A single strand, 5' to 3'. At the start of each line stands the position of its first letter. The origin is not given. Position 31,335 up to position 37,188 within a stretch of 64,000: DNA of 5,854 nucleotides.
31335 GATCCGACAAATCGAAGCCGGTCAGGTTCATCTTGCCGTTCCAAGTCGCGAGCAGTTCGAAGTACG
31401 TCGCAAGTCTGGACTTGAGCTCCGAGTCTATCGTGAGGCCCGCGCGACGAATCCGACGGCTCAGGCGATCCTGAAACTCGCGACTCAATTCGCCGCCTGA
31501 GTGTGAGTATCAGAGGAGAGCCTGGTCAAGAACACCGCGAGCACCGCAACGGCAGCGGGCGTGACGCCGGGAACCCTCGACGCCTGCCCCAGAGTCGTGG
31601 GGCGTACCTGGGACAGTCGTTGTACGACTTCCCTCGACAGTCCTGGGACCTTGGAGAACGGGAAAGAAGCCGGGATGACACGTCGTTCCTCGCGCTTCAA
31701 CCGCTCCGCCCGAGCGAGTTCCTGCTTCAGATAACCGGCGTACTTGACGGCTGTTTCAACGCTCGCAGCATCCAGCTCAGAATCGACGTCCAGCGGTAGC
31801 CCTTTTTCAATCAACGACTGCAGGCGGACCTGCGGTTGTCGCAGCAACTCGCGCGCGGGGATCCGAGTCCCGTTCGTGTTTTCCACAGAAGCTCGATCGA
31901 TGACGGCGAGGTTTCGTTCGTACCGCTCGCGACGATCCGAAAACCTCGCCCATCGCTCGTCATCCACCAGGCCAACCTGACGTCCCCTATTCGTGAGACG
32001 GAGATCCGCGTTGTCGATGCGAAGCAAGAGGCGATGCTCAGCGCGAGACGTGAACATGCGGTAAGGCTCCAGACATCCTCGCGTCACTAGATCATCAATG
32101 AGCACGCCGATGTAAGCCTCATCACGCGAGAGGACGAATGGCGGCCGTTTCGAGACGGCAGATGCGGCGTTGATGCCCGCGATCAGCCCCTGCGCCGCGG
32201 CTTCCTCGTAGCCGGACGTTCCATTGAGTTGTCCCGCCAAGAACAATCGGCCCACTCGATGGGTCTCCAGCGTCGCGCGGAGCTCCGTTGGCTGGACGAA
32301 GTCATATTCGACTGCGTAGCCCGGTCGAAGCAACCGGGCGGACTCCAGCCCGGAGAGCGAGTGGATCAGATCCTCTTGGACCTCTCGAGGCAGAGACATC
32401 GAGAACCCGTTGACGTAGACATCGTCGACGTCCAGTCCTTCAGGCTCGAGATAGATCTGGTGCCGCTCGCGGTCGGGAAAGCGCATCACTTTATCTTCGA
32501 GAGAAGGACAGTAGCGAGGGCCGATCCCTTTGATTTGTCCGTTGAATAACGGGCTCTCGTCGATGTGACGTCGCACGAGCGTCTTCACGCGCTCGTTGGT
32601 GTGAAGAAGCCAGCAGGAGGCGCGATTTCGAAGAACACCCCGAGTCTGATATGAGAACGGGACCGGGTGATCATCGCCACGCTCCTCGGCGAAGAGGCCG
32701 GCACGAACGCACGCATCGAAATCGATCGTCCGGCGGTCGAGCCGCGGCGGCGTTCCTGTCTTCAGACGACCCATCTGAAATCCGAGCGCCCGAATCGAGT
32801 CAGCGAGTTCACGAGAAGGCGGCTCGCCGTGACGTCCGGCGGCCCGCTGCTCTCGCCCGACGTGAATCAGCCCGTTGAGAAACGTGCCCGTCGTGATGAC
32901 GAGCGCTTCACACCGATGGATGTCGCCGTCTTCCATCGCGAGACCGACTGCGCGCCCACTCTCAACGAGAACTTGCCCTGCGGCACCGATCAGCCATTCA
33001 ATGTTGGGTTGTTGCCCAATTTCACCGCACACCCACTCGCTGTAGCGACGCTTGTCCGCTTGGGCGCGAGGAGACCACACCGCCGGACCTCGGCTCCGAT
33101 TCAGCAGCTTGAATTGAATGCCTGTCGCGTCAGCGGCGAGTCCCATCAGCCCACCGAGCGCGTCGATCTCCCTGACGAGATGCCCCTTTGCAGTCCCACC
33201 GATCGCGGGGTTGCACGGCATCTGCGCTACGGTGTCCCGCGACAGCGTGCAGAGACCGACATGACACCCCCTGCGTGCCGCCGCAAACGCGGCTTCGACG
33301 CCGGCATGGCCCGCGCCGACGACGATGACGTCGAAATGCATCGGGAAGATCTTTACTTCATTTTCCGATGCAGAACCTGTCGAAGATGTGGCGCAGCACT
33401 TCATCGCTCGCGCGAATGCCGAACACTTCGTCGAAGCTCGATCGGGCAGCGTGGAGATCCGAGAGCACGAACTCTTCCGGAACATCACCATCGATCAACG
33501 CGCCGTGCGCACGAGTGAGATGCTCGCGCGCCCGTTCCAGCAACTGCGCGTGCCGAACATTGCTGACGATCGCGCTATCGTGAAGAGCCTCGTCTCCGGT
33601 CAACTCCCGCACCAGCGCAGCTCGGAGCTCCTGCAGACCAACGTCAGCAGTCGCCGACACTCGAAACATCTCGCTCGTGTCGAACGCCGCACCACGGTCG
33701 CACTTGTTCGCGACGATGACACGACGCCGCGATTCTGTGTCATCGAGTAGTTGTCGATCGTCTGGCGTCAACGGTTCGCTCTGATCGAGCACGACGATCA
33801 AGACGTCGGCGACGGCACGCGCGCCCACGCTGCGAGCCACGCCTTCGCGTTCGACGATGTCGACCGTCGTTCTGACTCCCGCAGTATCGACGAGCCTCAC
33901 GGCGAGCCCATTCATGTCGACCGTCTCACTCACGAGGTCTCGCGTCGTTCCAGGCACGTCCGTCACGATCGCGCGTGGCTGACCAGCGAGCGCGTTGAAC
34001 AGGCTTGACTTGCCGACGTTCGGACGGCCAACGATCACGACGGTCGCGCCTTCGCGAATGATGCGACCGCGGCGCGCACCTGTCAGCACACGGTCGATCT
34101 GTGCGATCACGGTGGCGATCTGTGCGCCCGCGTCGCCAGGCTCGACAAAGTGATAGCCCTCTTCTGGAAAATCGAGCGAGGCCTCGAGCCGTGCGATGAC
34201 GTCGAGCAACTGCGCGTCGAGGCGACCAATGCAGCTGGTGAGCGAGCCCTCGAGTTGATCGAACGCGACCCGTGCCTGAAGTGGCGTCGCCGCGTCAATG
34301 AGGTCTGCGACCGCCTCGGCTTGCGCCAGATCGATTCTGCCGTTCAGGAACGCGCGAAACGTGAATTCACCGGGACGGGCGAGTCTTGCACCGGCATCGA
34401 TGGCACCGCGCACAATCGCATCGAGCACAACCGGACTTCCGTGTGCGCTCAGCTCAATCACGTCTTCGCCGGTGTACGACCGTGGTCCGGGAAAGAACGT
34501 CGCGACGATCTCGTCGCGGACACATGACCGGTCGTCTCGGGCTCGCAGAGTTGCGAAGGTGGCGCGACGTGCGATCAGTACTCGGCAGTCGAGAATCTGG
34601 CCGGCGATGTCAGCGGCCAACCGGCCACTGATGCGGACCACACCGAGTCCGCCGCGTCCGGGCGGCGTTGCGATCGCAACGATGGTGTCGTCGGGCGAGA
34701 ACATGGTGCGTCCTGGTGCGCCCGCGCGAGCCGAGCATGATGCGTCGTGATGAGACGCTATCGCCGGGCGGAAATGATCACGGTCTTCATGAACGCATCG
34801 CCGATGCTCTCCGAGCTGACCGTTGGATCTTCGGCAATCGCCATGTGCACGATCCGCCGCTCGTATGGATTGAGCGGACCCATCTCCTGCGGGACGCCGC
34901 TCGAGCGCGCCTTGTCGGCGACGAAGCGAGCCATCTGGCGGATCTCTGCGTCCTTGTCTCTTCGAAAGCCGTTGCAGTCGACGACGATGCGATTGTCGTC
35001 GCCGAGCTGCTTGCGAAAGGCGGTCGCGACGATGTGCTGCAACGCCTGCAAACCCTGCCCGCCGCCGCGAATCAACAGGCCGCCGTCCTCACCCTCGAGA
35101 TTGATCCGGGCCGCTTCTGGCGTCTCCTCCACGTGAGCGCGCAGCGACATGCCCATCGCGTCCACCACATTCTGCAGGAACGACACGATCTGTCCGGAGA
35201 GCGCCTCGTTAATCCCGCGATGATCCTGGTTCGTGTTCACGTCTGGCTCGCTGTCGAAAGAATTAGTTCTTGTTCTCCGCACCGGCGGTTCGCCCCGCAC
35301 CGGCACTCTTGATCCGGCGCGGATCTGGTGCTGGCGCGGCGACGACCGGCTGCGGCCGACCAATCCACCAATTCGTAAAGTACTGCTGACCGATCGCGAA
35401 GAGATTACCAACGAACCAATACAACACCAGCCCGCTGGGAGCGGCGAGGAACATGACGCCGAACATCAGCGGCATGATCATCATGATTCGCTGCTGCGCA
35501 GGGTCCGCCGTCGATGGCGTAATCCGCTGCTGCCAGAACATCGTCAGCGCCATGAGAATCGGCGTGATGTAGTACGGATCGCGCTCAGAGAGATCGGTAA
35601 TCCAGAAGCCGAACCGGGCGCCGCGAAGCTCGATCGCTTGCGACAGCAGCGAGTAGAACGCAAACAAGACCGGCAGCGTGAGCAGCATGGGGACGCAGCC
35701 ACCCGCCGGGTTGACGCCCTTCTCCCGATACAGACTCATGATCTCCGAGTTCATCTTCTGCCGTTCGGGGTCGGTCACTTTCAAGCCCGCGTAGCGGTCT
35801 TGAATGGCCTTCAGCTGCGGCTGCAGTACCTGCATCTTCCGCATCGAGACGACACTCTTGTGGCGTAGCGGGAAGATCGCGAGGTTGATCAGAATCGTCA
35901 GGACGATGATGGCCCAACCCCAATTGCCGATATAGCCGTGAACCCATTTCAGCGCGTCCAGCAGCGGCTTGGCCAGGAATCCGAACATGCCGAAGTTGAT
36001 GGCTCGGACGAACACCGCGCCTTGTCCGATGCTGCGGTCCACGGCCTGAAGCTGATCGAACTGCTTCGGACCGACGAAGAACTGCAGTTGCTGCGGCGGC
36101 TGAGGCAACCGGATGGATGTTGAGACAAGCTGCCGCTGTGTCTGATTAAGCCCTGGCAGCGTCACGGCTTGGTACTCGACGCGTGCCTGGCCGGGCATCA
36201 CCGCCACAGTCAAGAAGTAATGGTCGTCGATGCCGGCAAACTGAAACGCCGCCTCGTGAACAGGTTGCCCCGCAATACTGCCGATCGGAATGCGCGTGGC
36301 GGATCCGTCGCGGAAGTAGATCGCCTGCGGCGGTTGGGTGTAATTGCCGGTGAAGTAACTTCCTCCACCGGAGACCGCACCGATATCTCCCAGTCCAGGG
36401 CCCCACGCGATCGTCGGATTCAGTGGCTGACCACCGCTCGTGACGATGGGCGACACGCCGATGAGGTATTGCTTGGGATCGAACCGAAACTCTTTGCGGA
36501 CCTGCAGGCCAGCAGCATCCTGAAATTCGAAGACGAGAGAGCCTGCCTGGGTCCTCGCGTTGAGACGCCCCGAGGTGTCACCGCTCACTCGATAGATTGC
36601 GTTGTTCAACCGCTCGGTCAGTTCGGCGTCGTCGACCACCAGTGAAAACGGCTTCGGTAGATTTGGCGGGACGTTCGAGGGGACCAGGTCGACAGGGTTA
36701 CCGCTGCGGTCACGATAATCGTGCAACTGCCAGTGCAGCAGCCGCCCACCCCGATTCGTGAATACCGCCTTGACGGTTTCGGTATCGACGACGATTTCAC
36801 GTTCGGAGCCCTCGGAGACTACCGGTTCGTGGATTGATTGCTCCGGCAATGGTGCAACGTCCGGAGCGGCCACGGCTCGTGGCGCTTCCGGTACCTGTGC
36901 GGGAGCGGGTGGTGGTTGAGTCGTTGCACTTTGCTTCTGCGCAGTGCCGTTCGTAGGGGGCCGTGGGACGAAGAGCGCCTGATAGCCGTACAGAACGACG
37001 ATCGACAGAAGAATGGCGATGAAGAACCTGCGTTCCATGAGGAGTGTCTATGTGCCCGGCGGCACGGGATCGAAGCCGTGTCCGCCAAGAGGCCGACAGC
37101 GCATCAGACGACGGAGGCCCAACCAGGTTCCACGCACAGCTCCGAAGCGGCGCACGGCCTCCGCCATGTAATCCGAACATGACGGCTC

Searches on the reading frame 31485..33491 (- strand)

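Call 57: search_protein_families(library=pfam, proteins=[window:31485-33491:-], max_evalue=0.0001)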
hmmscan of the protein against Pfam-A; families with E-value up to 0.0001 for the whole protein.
window:31485-33491:- (668 aa): 5 families
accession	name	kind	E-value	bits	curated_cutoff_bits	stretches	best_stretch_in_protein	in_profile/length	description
PF01134.28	GIDA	-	2.5e-152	507.9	22.1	1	54-448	1-389/391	Glucose inhibited division protein A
PF13932.14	SAM_GIDA_C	-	2.5e-22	78.9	27.1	1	596-651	1-56/57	tRNA modifying enzyme MnmG/GidA C-terminal helical bundle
PF21680.2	GIDA_C_1st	-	1.9e-11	45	24.7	1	511-591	1-95/96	tRNA modifying enzyme MnmG/GidA C-terminal helical domain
PF12831.13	FAD_oxidored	-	2.8e-06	27.3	27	1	54-223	1-164/416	FAD dependent oxidoreductase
PF07992.20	Pyr_redox_2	-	4.4e-06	26.8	26.1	1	53-202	1-108/291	Pyridine nucleotide-disulphide oxidoreductase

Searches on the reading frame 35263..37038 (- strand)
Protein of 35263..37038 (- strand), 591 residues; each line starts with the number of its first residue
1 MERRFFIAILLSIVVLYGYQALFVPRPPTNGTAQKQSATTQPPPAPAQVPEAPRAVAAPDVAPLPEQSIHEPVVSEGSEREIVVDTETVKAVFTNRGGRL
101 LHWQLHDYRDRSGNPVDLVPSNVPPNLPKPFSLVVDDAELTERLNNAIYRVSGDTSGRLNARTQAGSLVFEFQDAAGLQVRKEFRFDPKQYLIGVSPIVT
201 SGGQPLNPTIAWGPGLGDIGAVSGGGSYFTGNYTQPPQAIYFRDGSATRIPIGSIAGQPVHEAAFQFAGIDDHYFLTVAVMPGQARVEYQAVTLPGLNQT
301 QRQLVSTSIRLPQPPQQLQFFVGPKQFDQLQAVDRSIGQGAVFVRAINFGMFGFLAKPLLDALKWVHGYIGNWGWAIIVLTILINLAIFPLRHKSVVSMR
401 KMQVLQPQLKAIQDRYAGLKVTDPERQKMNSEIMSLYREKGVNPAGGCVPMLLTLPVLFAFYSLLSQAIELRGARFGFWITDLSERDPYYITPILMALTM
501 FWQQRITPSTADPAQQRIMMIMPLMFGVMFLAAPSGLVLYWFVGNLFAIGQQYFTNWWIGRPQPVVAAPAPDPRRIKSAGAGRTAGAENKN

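Call 57: search_protein_families(library=pfam, proteins=[window:35263-37038:-], max_evalue=0.0001)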
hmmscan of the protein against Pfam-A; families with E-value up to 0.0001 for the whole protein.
window:35263-37038:- (591 aa): 2 families
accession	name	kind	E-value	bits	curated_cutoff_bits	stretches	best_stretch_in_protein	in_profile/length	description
PF02096.25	60KD_IMP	-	1.6e-60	204.2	35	1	373-556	1-162/163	60Kd inner membrane protein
PF14849.12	YidC_periplas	-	2.8e-25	90.3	24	1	82-360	2-281/283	YidC periplasmic domain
